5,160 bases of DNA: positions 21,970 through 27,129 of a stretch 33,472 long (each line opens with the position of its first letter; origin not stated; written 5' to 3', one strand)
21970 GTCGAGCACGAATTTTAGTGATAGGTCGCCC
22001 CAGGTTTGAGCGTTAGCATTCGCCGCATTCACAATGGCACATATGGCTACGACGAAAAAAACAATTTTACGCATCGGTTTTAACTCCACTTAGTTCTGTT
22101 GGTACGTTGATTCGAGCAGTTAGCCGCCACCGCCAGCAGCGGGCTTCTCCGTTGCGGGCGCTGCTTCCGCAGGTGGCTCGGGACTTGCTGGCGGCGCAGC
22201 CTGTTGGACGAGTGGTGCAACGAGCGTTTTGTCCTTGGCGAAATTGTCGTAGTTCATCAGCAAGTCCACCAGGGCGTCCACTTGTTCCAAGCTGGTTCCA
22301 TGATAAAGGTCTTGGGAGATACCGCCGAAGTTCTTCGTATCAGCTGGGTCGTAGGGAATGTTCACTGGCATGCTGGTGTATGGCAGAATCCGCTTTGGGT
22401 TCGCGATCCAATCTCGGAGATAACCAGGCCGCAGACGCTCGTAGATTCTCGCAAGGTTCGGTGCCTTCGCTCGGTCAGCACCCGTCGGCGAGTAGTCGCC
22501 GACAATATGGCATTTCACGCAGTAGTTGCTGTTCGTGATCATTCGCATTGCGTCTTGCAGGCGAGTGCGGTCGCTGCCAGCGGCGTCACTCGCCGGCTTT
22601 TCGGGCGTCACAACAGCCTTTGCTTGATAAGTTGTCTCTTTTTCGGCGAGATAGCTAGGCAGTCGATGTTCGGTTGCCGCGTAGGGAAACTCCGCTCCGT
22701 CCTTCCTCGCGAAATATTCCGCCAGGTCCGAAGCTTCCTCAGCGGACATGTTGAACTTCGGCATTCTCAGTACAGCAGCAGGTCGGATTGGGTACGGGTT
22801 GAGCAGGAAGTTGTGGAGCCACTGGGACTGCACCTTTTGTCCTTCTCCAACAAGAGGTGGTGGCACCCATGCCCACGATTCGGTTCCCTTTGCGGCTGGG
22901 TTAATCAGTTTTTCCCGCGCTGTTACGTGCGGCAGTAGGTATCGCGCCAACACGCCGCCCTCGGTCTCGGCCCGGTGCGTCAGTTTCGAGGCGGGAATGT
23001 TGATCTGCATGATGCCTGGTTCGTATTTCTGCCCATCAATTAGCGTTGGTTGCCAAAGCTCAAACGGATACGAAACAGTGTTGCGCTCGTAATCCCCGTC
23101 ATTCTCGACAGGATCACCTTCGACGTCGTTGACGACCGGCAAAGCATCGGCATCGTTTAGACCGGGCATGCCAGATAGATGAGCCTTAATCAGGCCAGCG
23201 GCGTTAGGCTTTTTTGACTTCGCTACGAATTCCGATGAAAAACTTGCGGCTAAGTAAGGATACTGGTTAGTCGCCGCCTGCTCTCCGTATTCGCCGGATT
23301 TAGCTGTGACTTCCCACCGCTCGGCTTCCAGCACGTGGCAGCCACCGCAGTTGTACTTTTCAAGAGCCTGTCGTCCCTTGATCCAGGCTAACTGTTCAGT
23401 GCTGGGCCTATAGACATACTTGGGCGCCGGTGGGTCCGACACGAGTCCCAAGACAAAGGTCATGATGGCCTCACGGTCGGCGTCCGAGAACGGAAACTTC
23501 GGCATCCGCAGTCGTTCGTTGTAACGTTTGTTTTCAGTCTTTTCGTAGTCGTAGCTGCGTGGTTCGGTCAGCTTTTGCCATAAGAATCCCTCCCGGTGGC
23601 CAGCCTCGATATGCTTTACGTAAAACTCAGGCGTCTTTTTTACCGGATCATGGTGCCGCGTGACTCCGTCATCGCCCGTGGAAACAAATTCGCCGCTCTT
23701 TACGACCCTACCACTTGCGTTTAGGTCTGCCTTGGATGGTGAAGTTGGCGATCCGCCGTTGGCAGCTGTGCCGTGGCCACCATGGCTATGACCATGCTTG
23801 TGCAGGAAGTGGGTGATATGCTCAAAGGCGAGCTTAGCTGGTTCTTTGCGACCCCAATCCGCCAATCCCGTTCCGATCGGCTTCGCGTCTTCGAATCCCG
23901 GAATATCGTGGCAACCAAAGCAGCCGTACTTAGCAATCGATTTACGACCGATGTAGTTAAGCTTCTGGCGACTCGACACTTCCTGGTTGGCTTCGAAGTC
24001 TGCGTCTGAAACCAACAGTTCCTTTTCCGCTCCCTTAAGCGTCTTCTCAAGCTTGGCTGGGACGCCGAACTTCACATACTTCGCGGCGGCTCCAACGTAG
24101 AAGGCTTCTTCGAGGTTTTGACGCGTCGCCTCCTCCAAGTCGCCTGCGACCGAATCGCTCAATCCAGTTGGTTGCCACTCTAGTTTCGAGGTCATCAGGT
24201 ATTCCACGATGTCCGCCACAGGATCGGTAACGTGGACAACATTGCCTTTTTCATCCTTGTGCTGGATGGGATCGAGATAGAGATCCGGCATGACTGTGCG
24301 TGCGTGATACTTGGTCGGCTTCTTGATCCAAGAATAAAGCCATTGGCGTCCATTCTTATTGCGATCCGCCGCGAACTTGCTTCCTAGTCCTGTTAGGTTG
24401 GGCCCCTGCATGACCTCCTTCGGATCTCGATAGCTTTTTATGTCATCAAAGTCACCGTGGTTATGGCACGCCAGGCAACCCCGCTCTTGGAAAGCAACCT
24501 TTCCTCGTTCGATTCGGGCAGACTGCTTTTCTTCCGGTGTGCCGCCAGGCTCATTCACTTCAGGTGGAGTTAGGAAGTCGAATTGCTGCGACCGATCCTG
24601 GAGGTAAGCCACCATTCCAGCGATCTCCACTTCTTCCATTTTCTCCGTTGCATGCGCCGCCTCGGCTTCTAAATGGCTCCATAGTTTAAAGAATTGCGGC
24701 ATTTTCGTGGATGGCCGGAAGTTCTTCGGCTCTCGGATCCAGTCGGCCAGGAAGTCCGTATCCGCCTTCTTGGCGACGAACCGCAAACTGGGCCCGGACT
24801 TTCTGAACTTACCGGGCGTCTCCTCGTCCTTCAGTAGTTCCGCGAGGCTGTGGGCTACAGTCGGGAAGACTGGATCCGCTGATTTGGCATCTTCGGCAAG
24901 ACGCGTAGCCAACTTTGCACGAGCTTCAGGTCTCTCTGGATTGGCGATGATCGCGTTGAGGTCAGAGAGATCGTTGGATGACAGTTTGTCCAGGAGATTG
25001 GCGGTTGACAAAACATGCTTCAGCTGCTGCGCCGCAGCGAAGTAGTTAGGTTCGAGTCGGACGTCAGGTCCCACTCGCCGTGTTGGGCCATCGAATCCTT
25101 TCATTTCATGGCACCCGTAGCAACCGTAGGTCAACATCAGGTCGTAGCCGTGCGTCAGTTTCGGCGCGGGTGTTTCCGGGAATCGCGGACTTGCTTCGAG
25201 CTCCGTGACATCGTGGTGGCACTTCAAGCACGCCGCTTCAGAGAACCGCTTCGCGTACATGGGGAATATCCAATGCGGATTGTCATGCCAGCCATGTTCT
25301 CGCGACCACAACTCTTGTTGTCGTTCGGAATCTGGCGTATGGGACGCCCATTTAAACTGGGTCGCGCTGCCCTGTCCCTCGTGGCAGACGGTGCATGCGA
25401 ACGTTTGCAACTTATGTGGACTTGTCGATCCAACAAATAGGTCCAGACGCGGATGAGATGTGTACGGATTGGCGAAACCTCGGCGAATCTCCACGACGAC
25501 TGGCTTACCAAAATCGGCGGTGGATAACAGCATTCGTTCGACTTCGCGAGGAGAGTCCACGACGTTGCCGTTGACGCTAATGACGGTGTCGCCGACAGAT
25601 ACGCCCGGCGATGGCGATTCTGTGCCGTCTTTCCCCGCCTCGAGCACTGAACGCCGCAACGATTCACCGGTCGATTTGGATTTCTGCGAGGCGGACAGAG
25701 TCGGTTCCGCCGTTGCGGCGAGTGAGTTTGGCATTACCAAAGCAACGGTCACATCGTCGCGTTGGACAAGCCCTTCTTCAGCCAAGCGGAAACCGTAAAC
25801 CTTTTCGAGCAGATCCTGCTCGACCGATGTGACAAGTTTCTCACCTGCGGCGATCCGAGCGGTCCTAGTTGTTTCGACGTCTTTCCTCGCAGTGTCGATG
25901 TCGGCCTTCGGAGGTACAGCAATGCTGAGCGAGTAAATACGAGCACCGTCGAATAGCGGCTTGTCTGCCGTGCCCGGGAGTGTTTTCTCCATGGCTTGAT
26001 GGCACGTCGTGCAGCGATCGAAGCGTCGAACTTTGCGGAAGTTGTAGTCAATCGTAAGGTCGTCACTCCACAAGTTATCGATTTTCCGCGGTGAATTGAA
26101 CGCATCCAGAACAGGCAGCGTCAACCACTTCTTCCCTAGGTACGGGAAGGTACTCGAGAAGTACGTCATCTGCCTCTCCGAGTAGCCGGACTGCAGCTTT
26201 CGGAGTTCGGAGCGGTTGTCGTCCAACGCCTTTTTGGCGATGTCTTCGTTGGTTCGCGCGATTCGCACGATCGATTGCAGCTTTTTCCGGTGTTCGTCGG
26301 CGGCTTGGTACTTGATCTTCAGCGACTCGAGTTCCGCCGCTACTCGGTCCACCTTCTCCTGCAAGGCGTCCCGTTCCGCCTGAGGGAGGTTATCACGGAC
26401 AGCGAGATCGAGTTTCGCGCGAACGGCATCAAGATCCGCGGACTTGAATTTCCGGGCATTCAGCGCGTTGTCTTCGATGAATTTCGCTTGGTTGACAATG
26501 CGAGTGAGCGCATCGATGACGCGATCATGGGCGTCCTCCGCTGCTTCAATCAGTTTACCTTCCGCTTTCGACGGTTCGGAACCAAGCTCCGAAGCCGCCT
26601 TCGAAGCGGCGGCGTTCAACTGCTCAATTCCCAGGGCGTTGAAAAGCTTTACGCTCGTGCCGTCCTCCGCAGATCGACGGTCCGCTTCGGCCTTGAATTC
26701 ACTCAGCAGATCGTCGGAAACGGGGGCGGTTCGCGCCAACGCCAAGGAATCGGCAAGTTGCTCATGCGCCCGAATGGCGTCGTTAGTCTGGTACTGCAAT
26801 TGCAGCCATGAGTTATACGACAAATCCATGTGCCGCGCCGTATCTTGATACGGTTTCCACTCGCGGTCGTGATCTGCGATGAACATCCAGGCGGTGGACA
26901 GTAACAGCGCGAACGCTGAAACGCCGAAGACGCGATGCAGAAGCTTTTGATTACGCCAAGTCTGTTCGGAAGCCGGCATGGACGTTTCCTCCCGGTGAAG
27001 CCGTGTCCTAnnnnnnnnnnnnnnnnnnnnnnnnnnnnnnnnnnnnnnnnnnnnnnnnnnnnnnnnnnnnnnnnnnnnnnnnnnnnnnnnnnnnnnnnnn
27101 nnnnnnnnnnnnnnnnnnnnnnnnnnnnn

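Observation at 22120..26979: A 1619-aa octahaem cytochrome c with an N-terminal anchor, long coiled-coil and PDZ-like domain sits where cytochrome c1/f would be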

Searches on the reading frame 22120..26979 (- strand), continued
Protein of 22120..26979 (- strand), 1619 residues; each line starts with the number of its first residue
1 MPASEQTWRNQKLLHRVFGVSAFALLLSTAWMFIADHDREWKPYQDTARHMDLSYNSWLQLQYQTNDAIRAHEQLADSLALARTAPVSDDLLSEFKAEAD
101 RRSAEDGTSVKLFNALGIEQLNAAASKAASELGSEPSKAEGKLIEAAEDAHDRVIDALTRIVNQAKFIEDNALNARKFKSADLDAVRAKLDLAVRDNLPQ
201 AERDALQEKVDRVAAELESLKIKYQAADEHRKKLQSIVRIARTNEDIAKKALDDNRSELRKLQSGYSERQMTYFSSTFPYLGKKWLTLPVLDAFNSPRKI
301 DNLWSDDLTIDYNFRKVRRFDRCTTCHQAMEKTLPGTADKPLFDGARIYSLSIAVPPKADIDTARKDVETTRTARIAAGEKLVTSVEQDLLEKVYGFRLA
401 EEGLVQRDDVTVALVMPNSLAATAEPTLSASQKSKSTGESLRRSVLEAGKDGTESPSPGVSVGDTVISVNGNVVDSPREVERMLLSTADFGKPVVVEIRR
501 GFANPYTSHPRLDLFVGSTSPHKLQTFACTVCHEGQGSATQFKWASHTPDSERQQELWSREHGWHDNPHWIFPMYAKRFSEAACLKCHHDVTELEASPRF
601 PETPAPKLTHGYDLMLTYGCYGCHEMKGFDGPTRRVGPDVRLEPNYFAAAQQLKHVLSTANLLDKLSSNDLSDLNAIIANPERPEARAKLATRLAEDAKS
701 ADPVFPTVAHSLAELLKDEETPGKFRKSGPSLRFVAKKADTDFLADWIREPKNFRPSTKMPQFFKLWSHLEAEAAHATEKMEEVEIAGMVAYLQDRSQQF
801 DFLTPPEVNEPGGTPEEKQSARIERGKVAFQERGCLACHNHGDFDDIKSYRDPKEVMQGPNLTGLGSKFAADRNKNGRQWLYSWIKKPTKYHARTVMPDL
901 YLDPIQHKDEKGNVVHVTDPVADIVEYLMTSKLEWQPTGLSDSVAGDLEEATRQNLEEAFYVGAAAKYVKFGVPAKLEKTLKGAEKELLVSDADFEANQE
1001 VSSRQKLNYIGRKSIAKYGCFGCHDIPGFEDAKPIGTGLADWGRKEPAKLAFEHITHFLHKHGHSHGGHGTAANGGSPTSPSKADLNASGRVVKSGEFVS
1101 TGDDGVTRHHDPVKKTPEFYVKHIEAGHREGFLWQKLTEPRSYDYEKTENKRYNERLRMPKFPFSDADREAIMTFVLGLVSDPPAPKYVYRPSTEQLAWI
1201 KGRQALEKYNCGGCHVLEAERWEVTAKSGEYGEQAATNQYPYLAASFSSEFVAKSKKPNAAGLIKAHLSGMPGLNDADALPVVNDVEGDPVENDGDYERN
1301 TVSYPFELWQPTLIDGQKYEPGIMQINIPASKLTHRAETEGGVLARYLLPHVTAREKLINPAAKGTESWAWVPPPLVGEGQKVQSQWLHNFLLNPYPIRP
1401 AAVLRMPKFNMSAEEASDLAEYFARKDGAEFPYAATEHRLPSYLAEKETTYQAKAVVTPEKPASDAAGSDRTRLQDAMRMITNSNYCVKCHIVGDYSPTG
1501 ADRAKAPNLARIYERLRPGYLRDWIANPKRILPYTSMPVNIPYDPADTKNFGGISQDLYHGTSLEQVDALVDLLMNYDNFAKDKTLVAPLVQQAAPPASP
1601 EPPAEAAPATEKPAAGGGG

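Call 90: search_protein_families(library=pfam, proteins=[L081:8377-9180:+], max_evalue=10)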
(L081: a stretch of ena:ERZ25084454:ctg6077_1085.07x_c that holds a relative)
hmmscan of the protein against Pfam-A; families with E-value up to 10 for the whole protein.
L081:8377-9180:+ (267 aa): 5 families
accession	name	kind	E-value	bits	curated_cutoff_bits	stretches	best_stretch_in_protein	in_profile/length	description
PF13715.12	CarbopepD_reg_2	-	9.9e-05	22.7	32.2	1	193-223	26-55/88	CarboxypepD_reg-like domain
PF13620.12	CarboxypepD_reg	-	0.0011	19.7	32.3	1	190-220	27-57/82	Carboxypeptidase regulatory-like domain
PF13473.12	Cupredoxin_1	-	0.027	14.9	27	1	112-188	31-104/104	Cupredoxin-like domain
PF09430.16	EMC7_beta-sandw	-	0.058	14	26.6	1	191-219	19-47/122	ER membrane protein complex subunit 7, beta-sandwich domain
PF04283.17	CheF-arch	-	0.26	11.4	25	1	212-260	114-164/218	Chemotaxis signal transduction system protein F from archaea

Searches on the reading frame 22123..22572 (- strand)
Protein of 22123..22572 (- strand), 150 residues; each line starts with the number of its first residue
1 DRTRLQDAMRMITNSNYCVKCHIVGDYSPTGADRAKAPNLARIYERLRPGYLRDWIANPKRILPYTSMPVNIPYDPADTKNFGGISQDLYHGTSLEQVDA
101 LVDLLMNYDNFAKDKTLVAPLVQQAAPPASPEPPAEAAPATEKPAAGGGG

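Call 97: search_solved_structures(query=window:22123-22572:-, max_evalue=10)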
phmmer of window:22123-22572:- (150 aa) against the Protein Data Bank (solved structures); distinct sequences matched with E-value up to 10: 8.
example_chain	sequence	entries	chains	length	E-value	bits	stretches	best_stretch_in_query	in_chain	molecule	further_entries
6kls_C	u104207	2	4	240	0.016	18.5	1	37-78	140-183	Cytochrome c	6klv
1h31_B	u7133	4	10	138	0.22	14.8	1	11-71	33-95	CYTOCHROME C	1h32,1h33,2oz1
1ev1_1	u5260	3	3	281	0.33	14.2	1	36-77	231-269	ECHOVIRUS 1 | VP1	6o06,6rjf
2c1d_B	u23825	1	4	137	0.65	13.3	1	9-74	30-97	SOXX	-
4qiw_A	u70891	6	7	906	0.98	12.7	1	55-121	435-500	DNA-directed RNA polymerase | DNA-directed RNA polymerase subunit | DNA-directed RNA polymerase subunit A'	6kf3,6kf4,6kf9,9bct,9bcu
8smr_F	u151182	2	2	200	1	12.7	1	16-70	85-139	Cbb3-type Cytochrome C oxidase subunit II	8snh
9g6b_B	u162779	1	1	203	1.3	12.3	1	16-70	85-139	Cbb3-type cytochrome c oxidase subunit II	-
3mk7_B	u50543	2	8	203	1.3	12.3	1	16-70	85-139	Cytochrome c oxidase, cbb3-type, subunit O | Cbb3-type cytochrome c oxidase subunit II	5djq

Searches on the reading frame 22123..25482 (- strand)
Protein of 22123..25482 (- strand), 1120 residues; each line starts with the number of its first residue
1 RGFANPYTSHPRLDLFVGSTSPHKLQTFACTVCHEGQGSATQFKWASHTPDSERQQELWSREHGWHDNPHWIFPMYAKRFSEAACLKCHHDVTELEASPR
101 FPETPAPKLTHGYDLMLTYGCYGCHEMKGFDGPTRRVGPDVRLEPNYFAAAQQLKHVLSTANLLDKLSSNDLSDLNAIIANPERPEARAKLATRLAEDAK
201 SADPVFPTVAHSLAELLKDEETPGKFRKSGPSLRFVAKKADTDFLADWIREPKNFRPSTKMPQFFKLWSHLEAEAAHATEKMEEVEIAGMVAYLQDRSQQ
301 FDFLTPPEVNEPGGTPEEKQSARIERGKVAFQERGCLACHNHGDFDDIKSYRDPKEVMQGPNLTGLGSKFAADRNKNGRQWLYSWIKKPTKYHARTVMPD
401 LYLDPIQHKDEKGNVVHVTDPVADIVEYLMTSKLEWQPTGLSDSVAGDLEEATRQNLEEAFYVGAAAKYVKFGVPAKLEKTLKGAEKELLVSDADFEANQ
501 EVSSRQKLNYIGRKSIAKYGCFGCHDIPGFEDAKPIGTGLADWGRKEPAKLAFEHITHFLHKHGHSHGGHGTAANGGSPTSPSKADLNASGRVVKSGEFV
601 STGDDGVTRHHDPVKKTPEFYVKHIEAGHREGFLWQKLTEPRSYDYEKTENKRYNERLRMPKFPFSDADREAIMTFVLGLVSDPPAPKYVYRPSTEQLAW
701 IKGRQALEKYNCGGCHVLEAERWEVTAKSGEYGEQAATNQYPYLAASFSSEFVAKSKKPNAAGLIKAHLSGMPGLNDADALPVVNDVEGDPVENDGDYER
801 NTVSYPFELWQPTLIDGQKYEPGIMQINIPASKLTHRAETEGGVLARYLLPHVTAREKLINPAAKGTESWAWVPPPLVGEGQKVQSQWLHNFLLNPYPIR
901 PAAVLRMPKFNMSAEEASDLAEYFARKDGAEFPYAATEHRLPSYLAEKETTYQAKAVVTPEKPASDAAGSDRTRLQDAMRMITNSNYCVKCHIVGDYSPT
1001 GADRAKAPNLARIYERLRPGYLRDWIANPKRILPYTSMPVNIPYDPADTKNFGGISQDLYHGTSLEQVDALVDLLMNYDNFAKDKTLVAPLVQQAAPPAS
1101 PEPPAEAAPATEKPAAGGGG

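Call 50: predict_structure(alignment_id=A2)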
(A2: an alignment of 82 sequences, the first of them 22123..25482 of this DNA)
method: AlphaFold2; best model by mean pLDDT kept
length: 1120 residues; sequences in the alignment: 82
mean_pLDDT: 82.4   pTM: 0.84
mean pLDDT of the five models: 82.4, 82.4, 81.2, 80.6, 79.6
residues with pLDDT >= 90: 559; 70-90: 353; 50-70: 100; < 50: 108
segments of 3 or more residues with pLDDT < 50: 1-21, 23-43, 566-614, 1107-1120
pLDDT, mean of each block of 10 residues (from residue 1): 33 43 46 39 52 75 66 56 76 78 84 85 67 64 82 92 96 93 90 96 95 91 75 89 95 89 87 86 95 94 93 93 96 90 94 87 93 94 91 76 88 91 97 92 92 94 96 95 91 97 97 90 82 67 68 83 56 34 31 30 36 63 83 86 73 73 88 85 69 83 88 92 96 92 94 95 95 95 94 87 95 96 94 94 95 93 91 92 93 90 84 89 93 81 93 84 65 90 92 91 85 93 94 87 94 92 95 95 85 69 53 37
secondary structure, 60 per line:
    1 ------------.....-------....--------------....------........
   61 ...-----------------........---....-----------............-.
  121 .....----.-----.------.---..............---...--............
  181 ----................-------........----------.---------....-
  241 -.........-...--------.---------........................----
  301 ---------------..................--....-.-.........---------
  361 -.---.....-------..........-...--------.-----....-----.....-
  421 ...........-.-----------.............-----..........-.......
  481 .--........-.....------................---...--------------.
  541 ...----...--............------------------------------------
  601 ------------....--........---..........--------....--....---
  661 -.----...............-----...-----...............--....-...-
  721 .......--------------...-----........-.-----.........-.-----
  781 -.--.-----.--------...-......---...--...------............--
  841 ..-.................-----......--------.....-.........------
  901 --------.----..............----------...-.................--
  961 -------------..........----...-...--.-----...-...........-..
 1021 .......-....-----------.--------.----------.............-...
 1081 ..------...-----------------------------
elements in order (helices of 4 or more, strands of 3 or more residues): H13-17 H25-28 H43-46 H53-63 H81-88 H92-95 H107-118 H120-125 H147-160 H169-180 H185-200 H208-215 H236-239 H242-250 H273-296 H316-333 H336-339 H343-351 H366-370 H378-387 E406-409 E415-419 H421-431 H445-457 H463-472 H476-481 H484-489 H493-497 H504-519 H540-543 H553-564 H613-616 H619-626 H630-639 H648-651 H654-657 H667-681 H695-709 H712-715 E717-719 E721-727 H750-757 E765-773 E804-809 E813-815 E818-820 E827-830 E834-838 H844-860 H866-871 H880-883 H886-894 H914-927 H942-958 H974-983 E992-994 E1007-1009 H1010-1016 H1019-1027 H1029-1032 H1064-1076 H1078-1082

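Call 55: fold_search(model_id=the predicted structure, library=pdb)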
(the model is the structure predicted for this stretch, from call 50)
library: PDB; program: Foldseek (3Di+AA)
matches with E <= 10: 30; with E <= 0.001: 0
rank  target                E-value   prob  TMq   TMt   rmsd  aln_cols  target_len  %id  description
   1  2oz1_D                9.5e-02  0.99  0.07  0.49   7.9       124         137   18  The SoxAX Complex of Rhodovulum Sulfidophilum (released 2008-01-08)
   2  2c1d_B                2.2e-01  0.98  0.07  0.49   7.1       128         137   20  Crystal structure of SoxXA from P. pantotrophus (released 2005-10-06)
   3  2oz1_B                3.2e-01  0.87  0.07  0.48   8.7       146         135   17  The SoxAX Complex of Rhodovulum Sulfidophilum (released 2008-01-08)
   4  6l1x                  1.1e+00  0.02  0.06  0.07  27.8       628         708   12  Quinol-dependent nitric oxide reductase (qNOR) from Neisseria meningitidis in the monomeric oxidized state with zinc com (released 2020-04-01)
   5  7q21_C                1.6e+00  0.18  0.09  0.30   9.9       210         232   13  III2-IV2 respiratory supercomplex from Corynebacterium glutamicum (released 2022-02-02)
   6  8k4a_B                2.3e+00  0.01  0.06  0.07  37.7       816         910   10  Structure of Banna virus core (released 2024-03-27)
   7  6kls_C                3.1e+00  0.14  0.07  0.28  13.3       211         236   16  Hyperthermophilic respiratory Complex III (released 2020-05-13)
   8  7w6k_A                3.7e+00  0.01  0.06  0.11  26.5       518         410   12  Cryo-EM structure of GmALMT12/QUAC1 anion channel (released 2022-03-16)
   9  8gf5_D                4.0e+00  0.01  0.06  0.10  26.0       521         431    9  McrD binds asymmetrically to methyl-coenzyme M reductase improving active site accessibility during assembly (released 2023-06-28)
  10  1yis                  4.4e+00  0.01  0.05  0.10  27.6       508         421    9  Structural genomics of Caenorhabditis elegans: adenylosuccinate lyase (released 2005-01-25)
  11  8iet_A                4.8e+00  0.01  0.06  0.08  26.1       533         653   10  Human SLC26A3 in the apo state (released 2024-02-28)
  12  5dgq_B                5.3e+00  0.01  0.06  0.08  25.9       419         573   11  Crystal structure of GH9 exo-beta-D-glucosaminidase PBPRA0520 (released 2015-12-09)
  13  1dvv_MODEL_1_A        5.5e+00  0.18  0.05  0.56  11.3       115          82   15  SOLUTION STRUCTURE OF THE QUINTUPLE MUTANT OF CYTOCHROME C-551 FROM PSEUDOMONAS AERUGINOSA (released 2000-11-29)
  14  8s89                  5.7e+00  0.01  0.07  0.13  29.2       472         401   13  Efficient and scalable protein design using a relaxed sequence space (released 2024-10-16)
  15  6zga_F                5.7e+00  0.01  0.04  0.05  18.9       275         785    9  COPII on membranes, inner coat (released 2021-02-17)
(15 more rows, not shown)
